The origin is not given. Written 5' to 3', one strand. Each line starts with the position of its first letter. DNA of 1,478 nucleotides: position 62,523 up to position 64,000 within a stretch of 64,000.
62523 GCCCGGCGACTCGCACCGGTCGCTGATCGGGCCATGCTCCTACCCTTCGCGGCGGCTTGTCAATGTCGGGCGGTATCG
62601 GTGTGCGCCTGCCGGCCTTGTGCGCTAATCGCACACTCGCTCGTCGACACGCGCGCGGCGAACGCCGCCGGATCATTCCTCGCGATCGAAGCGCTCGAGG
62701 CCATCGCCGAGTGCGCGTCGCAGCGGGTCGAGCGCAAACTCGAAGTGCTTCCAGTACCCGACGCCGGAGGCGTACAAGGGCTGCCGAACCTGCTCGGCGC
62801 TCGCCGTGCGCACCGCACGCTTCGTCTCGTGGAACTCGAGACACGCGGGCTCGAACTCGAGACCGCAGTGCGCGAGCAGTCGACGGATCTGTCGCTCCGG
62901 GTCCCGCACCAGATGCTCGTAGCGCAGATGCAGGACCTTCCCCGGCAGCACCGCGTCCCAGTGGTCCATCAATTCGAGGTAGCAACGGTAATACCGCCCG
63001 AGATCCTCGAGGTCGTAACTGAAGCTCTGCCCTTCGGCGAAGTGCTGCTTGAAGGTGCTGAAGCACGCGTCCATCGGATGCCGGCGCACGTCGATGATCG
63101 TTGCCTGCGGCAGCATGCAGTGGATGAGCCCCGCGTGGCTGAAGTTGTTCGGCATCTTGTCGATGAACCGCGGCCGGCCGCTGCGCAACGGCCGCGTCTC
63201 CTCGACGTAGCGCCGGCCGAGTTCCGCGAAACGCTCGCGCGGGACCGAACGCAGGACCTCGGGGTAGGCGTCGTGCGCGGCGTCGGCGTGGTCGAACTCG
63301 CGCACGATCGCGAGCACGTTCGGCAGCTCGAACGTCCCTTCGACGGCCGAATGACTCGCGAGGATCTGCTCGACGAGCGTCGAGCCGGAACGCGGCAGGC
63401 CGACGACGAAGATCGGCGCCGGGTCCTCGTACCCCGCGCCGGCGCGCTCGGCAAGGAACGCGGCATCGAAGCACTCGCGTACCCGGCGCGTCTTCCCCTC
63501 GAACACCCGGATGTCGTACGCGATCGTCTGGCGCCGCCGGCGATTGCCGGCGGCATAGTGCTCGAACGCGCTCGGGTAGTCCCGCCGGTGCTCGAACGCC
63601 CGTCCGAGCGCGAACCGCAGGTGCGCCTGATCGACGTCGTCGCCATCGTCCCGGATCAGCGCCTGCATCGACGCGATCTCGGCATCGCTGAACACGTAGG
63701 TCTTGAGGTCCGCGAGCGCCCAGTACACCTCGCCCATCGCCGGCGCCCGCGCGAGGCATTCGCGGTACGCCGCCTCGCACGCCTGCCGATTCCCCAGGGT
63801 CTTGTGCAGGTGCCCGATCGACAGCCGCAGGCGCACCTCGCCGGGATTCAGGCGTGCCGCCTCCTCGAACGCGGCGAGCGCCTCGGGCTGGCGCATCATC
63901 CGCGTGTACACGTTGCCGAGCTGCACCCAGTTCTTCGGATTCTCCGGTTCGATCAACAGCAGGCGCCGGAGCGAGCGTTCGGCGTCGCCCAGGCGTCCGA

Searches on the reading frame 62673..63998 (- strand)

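Call 13: search_protein_families(library=pfam, max_evalue=0.00001, proteins=[window:62673-63998:-])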
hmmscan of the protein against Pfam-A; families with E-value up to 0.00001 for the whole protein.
window:62673-63998:- (441 aa): 7 families
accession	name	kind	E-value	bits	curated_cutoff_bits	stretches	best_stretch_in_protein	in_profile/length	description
PF13469.12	Sulfotransfer_3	-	1.2e-50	173.2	27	1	195-384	1-216/216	Sulfotransferase family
PF00685.33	Sulfotransfer_1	-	6.8e-11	42.5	22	1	195-389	3-185/255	Sulfotransferase domain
PF07719.23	TPR_2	-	1.6e-09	37.5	27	0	22-53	2-33/34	Tetratricopeptide repeat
PF00515.34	TPR_1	-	4e-09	36.4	27.8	0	24-52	4-32/34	Tetratricopeptide repeat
PF13181.12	TPR_8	-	3.5e-08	33.4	25.7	0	56-87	2-33/34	Tetratricopeptide repeat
PF13428.12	TPR_14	-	1.5e-07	31.9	23.5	0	22-59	2-39/44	Tetratricopeptide repeat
PF23914.1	TPR_CcmH_CycH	-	5.2e-07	30.1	42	1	9-73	38-102/158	Cytochrome c-type biogenesis protein H TPR domain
